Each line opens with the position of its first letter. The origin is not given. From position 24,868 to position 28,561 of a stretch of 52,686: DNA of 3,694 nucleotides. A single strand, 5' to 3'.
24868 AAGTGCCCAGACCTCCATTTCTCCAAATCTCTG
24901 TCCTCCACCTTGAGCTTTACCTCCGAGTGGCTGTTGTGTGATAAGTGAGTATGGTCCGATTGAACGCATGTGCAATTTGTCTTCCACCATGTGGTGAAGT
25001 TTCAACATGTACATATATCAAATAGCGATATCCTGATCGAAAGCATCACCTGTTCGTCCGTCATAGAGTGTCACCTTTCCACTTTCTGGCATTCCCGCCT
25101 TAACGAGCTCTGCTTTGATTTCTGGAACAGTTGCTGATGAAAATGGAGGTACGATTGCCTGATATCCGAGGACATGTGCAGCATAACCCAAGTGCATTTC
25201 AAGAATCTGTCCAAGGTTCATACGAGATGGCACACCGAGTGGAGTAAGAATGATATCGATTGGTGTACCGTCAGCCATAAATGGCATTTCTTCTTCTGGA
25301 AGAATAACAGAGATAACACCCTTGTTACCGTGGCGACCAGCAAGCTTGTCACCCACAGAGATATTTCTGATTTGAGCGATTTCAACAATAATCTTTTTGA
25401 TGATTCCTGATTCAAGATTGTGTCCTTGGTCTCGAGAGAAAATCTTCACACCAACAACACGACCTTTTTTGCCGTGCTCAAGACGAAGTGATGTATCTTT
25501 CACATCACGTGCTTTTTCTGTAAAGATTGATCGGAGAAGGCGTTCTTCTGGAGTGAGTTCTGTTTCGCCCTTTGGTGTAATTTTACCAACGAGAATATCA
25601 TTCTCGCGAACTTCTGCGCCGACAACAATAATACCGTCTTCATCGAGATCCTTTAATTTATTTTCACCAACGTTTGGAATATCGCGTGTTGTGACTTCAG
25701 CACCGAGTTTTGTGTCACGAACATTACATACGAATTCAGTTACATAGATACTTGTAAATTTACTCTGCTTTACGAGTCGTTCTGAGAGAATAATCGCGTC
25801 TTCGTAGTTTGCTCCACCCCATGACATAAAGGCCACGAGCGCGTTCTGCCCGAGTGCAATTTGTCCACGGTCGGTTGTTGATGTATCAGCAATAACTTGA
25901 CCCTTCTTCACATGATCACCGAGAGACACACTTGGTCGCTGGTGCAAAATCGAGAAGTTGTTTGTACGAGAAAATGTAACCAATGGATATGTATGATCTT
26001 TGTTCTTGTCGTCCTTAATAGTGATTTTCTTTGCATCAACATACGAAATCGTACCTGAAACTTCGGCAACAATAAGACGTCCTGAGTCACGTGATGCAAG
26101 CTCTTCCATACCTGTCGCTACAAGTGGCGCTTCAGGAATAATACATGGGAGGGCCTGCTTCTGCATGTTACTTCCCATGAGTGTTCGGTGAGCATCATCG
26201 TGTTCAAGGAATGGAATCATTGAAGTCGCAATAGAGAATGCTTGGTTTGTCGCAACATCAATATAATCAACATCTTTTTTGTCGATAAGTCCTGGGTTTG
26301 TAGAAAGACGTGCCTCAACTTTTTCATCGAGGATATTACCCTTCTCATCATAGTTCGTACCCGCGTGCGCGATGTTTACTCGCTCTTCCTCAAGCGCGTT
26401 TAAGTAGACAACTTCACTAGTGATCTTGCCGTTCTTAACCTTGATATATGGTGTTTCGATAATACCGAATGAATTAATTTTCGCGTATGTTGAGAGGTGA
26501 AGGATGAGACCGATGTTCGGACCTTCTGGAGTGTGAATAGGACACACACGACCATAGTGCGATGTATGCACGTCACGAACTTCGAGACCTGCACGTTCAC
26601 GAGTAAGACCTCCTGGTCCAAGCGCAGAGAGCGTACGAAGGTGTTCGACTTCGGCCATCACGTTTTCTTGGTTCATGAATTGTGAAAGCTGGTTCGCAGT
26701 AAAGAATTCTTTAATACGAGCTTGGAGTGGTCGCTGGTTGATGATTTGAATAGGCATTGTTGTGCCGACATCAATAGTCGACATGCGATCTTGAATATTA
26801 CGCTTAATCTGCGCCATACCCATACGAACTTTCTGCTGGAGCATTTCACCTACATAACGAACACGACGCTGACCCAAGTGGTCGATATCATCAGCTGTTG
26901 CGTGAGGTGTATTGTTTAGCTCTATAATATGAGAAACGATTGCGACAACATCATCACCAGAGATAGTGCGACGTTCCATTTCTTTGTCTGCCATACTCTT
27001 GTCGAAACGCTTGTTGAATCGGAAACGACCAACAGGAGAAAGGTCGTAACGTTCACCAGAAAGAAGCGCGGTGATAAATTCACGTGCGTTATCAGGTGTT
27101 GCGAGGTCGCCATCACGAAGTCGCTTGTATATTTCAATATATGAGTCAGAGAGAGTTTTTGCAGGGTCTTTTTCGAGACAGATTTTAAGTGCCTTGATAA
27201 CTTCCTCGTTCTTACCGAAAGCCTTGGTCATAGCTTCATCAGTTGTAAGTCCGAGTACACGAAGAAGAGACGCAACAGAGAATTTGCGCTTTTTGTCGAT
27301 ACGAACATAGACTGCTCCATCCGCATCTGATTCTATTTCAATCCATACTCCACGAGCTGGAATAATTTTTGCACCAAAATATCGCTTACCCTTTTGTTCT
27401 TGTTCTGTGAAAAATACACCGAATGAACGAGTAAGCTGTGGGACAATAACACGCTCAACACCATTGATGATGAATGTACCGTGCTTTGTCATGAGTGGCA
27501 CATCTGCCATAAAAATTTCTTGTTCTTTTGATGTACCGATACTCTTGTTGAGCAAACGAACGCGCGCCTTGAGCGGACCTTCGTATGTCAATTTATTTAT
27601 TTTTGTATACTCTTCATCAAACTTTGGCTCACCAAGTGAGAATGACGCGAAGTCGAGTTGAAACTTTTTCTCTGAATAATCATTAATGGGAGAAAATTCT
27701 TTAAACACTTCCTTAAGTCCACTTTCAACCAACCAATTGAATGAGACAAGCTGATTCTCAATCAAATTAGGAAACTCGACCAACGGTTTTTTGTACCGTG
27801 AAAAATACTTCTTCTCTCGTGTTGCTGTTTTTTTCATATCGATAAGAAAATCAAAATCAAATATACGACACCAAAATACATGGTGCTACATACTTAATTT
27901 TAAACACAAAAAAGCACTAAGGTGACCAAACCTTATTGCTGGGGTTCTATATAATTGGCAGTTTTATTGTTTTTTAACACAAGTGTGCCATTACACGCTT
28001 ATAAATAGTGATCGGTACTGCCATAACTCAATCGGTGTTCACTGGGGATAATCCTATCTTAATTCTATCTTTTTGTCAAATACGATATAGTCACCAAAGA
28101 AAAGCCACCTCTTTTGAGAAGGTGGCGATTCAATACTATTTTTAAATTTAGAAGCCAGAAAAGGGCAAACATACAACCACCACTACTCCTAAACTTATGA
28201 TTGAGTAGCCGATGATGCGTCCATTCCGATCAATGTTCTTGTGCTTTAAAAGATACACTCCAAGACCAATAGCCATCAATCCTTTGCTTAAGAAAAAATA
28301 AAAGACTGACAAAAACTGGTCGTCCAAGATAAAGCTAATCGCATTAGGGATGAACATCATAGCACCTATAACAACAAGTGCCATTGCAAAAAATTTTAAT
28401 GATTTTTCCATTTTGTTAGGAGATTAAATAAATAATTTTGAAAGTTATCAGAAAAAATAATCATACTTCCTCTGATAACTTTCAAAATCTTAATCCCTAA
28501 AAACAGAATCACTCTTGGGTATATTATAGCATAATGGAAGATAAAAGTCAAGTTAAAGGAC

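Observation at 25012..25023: In-frame TGA in rpoB exactly at an invariant glycine codon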

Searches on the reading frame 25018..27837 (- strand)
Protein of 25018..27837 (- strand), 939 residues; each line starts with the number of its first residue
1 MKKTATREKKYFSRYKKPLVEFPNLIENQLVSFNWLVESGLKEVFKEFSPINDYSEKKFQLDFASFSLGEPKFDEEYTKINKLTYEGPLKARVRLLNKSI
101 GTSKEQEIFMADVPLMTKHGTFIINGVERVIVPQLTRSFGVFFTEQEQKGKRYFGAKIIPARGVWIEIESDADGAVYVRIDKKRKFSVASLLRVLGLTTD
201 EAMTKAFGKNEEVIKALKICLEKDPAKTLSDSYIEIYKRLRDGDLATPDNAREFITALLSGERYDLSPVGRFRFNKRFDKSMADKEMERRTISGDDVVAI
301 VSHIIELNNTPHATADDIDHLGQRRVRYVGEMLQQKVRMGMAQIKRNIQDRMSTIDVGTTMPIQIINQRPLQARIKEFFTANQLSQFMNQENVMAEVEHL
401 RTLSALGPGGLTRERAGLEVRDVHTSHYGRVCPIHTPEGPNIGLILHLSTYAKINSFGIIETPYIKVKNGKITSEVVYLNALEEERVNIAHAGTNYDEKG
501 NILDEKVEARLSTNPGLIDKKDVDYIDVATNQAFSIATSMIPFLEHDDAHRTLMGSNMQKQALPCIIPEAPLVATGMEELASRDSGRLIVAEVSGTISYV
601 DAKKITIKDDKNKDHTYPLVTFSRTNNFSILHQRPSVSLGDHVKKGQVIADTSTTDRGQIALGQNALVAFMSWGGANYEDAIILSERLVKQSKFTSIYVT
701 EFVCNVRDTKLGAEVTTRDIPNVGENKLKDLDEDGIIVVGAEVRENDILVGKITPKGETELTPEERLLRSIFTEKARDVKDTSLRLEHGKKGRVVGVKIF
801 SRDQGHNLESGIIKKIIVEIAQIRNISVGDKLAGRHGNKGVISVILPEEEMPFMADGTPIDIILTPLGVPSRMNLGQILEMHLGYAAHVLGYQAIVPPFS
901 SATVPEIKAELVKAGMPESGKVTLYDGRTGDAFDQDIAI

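Call 16: find_encoding_contigs(protein=window:25018-27837:-, flank=3000, max_places=10)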
Protein window:25018-27837:- (939 aa): no gene with exactly this product is on record in the collection.

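Call 45: list_cluster_members(proteins=[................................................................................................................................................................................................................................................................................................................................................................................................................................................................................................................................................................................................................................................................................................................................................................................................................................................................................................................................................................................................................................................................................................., window:25021-27837:-, window:24667-25014:-])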
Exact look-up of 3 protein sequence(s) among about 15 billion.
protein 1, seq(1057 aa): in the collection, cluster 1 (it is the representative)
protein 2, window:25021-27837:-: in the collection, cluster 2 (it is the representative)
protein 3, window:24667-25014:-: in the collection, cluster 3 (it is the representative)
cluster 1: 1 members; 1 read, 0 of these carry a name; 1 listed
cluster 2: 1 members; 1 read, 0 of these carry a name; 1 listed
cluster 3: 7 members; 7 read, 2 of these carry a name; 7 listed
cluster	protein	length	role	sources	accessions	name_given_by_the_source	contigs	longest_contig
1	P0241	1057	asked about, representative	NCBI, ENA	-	-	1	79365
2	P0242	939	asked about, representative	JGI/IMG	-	-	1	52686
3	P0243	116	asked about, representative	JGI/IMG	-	-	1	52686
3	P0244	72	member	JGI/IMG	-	DNA-directed RNA polymerase subunit beta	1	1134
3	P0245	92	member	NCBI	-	-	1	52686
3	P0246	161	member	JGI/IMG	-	DNA-directed RNA polymerase subunit beta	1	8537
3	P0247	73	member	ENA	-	-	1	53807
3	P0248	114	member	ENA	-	-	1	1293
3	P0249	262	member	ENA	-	-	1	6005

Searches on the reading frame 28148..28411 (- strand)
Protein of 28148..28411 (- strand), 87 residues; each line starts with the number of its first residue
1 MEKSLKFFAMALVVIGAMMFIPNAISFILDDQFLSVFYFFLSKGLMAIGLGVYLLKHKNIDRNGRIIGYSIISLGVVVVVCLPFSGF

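Call 59: search_protein_families(library=pfam, proteins=[window:28148-28411:-], max_evalue=0.01)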
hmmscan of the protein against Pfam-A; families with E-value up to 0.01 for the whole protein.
window:28148-28411:- (87 aa): 1 family
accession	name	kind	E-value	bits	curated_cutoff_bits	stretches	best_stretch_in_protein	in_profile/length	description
PF20064.4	DUF6463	-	0.00097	19.5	26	1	30-87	43-102/119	Family of unknown function (DUF6463)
